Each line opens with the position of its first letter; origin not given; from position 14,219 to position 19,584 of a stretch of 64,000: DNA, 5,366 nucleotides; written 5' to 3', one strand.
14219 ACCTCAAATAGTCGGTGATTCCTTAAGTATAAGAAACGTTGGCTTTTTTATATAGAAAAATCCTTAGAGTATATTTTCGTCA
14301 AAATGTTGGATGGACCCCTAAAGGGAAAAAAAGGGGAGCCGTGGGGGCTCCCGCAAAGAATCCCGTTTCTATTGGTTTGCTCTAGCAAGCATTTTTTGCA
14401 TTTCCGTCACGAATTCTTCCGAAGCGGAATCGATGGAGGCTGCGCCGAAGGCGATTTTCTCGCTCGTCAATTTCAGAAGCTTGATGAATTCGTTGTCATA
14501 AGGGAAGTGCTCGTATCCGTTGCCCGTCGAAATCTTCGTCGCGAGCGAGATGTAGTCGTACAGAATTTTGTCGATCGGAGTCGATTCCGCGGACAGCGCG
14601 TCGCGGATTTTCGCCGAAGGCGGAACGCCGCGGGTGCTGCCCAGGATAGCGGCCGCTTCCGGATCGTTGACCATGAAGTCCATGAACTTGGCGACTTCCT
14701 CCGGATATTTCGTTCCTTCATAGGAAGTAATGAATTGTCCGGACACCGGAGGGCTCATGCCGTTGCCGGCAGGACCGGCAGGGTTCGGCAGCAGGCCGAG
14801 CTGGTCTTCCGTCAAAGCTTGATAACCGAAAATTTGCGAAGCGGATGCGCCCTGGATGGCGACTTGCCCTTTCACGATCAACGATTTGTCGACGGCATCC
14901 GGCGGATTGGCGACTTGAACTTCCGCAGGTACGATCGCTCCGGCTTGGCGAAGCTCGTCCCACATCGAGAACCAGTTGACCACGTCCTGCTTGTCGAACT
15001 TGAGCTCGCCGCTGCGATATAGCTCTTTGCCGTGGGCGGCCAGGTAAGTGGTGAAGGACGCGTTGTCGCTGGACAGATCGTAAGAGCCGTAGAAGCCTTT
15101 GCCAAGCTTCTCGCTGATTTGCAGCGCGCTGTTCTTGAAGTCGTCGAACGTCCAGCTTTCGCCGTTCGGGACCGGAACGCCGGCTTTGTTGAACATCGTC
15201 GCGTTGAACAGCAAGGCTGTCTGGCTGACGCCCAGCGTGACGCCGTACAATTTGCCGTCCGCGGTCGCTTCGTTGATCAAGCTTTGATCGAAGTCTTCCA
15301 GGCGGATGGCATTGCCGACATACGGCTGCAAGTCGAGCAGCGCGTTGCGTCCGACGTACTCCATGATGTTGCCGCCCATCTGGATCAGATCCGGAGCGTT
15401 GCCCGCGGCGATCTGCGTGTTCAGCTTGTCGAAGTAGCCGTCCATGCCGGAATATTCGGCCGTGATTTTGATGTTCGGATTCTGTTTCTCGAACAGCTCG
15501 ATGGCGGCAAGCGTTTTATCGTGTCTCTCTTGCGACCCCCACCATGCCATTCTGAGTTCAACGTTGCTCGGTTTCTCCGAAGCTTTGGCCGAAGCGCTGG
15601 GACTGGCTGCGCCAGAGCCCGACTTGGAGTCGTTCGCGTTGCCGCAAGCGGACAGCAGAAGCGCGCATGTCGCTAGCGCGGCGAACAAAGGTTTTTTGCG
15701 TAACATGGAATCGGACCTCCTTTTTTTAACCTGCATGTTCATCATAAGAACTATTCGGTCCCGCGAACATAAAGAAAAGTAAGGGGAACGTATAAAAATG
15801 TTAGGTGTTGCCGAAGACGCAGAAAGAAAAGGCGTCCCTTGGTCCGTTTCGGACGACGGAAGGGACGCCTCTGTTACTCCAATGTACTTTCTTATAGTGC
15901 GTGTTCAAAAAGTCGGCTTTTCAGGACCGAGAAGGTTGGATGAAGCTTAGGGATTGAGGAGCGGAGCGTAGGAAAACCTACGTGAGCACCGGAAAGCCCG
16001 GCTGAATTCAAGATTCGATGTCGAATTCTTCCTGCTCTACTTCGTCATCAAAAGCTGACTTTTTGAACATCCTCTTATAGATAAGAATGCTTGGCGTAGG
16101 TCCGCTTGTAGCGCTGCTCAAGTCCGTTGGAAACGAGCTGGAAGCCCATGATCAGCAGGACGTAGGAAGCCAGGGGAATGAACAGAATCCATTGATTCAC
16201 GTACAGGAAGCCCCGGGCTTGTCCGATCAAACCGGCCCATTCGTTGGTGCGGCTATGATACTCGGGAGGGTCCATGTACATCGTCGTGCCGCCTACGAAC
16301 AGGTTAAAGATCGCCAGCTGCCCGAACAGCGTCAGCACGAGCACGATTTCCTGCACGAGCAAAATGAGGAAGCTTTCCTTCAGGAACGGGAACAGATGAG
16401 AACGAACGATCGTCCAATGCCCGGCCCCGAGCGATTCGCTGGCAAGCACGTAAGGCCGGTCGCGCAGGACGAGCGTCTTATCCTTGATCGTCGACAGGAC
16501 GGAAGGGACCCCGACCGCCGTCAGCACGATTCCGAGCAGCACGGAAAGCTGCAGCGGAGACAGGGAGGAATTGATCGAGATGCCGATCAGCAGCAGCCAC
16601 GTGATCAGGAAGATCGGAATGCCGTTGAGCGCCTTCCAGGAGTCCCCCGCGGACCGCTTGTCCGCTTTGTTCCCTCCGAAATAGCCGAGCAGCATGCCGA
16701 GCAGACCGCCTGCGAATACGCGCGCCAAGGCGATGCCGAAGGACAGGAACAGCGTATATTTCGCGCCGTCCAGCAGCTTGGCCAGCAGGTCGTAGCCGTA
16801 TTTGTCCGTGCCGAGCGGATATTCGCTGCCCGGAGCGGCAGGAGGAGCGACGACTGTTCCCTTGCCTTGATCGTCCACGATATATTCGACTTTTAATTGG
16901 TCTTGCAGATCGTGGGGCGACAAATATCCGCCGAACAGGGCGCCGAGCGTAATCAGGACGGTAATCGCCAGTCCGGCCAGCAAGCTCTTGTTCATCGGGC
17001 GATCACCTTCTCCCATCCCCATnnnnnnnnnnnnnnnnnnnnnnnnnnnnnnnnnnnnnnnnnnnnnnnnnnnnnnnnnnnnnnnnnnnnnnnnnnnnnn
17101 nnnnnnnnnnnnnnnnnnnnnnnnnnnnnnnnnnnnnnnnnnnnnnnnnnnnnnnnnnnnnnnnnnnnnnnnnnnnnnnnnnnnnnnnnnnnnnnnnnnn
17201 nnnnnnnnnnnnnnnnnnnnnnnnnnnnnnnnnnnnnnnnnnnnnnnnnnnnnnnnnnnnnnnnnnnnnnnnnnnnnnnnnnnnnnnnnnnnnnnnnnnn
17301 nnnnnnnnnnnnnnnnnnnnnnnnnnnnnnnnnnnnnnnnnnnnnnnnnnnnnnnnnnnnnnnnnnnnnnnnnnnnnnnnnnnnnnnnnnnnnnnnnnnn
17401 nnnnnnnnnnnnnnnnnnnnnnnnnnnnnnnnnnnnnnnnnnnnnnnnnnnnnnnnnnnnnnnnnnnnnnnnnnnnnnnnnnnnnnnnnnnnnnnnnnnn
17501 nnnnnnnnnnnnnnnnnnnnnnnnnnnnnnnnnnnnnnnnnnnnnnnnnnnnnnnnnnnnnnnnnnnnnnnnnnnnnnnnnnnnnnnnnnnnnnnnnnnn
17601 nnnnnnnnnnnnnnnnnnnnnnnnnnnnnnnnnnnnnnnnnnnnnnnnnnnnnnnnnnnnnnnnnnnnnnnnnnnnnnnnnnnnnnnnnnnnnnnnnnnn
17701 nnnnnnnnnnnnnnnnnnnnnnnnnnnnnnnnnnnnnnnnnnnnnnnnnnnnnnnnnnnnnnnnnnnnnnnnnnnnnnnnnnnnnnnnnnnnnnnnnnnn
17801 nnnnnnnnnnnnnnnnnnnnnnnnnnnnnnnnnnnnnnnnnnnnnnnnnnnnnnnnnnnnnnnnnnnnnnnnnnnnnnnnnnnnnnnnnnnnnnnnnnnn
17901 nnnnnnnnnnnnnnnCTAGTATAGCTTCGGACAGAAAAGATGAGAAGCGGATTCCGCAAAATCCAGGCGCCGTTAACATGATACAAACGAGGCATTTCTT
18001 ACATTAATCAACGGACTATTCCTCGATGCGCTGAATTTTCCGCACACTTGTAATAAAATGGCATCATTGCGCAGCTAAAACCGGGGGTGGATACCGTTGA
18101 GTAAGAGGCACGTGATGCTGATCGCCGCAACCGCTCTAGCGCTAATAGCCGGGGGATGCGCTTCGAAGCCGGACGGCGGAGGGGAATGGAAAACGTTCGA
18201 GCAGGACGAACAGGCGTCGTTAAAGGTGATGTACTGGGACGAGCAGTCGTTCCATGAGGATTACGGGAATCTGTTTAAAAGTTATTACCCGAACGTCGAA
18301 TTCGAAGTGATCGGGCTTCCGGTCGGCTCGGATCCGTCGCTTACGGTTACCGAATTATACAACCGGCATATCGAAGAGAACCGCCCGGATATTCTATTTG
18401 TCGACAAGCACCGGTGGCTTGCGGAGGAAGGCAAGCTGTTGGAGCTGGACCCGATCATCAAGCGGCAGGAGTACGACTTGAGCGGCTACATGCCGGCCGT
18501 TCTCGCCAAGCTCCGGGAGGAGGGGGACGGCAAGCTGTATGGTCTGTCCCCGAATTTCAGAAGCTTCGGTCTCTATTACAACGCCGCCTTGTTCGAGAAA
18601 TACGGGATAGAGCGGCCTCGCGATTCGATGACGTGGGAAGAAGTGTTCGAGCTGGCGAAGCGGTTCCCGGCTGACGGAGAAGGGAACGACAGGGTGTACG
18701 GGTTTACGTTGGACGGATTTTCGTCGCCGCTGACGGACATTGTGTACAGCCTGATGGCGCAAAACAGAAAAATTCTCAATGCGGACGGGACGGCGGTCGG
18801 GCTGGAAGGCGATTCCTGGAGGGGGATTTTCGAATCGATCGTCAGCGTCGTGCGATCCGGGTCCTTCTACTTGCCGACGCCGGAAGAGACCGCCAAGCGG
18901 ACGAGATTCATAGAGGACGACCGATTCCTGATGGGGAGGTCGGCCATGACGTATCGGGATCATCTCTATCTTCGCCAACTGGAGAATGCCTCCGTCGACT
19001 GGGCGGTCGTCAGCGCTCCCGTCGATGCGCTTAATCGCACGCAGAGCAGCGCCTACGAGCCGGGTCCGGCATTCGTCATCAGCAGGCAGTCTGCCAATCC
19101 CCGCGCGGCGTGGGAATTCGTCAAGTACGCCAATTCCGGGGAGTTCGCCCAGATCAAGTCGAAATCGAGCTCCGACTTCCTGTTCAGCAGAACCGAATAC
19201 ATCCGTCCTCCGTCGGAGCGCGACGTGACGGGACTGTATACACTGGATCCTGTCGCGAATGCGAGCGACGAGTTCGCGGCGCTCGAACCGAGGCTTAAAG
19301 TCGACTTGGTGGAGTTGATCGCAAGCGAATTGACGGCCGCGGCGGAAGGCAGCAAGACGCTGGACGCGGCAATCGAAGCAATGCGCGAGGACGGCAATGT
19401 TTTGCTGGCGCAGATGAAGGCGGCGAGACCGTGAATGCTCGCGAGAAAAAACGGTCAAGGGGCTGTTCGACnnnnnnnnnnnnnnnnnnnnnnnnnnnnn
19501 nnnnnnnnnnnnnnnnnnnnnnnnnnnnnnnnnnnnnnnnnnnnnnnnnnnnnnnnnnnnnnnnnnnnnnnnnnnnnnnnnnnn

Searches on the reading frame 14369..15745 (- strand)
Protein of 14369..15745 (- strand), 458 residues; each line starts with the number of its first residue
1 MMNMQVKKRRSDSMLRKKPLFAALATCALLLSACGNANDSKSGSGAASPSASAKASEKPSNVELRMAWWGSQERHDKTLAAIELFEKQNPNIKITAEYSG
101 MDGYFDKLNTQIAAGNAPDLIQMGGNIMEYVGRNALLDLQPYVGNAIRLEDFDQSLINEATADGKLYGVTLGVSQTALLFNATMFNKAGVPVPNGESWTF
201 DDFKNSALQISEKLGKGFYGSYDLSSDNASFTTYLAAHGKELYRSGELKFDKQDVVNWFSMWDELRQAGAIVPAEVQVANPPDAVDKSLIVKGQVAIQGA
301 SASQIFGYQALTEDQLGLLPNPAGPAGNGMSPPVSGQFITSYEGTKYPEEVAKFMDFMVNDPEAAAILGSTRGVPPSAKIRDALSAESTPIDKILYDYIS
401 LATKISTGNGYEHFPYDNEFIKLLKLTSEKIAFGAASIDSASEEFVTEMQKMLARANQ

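Call 22: search_protein_families(library=pfam, proteins=[window:14369-15745:-], max_evalue=0.0001)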
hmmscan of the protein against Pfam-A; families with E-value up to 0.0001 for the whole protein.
window:14369-15745:- (458 aa): 2 families
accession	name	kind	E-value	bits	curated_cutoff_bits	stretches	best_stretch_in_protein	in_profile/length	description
PF13416.11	SBP_bac_8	-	9.4e-32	111.3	27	1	80-379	1-263/279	Bacterial extracellular solute-binding protein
PF01547.30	SBP_bac_1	-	1.1e-30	108.1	26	1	80-363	12-305/307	Bacterial extracellular solute-binding protein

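Call 80: find_encoding_contigs(protein=window:14369-15745:-, flank=10000, max_places=5)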
Protein window:14369-15745:- (458 aa): no gene with exactly this product is on record in the collection.

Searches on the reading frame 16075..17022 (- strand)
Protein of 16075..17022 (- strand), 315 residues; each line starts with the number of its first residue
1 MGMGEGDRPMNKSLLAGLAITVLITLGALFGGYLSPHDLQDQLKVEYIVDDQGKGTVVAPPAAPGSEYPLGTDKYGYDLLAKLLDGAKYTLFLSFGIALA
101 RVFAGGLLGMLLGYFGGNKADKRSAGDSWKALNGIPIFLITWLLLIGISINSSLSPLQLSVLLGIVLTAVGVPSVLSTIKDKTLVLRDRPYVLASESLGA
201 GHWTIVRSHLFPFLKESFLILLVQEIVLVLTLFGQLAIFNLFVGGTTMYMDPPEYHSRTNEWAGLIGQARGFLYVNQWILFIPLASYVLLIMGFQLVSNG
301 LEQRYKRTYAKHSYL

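Call 22: search_protein_families(library=pfam, proteins=[window:16075-17022:-], max_evalue=0.0001)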
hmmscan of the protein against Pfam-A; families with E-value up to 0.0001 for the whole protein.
window:16075-17022:- (315 aa): 2 families
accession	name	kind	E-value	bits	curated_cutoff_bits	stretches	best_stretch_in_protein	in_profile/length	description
PF00528.27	BPD_transp_1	-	7.9e-09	35.9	26.4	1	130-306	25-183/184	Binding-protein-dependent transport system inner membrane component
PF12911.12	OppC_N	-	9.6e-05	22.6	23.9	1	11-42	13-44/53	N-terminal TM domain of oligopeptide transport permease C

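Call 94: find_encoding_contigs(protein=window:16075-17022:-, flank=10000, max_places=4)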
Protein window:16075-17022:- (315 aa): 2 contigs read that carry it; 2 places shown.
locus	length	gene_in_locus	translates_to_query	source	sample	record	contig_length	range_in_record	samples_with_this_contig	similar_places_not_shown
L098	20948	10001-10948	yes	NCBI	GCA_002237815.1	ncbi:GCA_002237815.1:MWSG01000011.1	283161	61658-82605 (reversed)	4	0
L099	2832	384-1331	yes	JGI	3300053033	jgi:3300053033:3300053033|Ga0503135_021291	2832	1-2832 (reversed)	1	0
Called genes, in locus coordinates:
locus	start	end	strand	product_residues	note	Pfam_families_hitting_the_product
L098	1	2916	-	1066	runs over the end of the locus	PF00067:p450, PF00258:Flavodoxin_1, PF00667:FAD_binding_1, PF00175:NAD_binding_1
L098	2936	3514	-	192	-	PF00440:TetR_N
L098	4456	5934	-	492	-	PF00005:ABC_tran, PF02463:SMC_N (faint), PF13476:AAA_23 (faint), PF13555:AAA_29 (faint), PF13304:AAA_21 (weak), PF00005:ABC_tran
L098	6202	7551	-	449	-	PF01547:SBP_bac_1, PF13416:SBP_bac_8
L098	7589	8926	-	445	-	PF01547:SBP_bac_1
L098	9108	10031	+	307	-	PF00528:BPD_transp_1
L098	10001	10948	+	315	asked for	PF00528:BPD_transp_1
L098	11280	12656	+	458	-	PF01547:SBP_bac_1, PF13416:SBP_bac_8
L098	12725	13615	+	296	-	PF00528:BPD_transp_1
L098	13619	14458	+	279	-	PF00528:BPD_transp_1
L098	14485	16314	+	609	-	PF02743:dCache_1, PF00672:HAMP, PF06580:His_kinase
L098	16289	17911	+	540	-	PF00072:Response_reg, PF00165:HTH_AraC (weak), PF12833:HTH_18, PF00165:HTH_AraC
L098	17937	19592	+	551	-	PF22422:MGH1-like_GH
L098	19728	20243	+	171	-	-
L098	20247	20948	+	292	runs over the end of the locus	PF04616:Glyco_hydro_43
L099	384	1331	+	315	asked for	PF00528:BPD_transp_1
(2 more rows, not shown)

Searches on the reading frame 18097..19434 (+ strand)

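Call 22: search_protein_families(library=pfam, proteins=[window:18097-19434:+], max_evalue=0.0001)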
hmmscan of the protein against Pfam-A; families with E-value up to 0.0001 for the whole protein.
window:18097-19434:+ (445 aa): 1 family
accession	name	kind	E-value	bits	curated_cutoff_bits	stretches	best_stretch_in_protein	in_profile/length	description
PF01547.30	SBP_bac_1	-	1.6e-12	48.5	26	1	83-211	38-163/307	Bacterial extracellular solute-binding protein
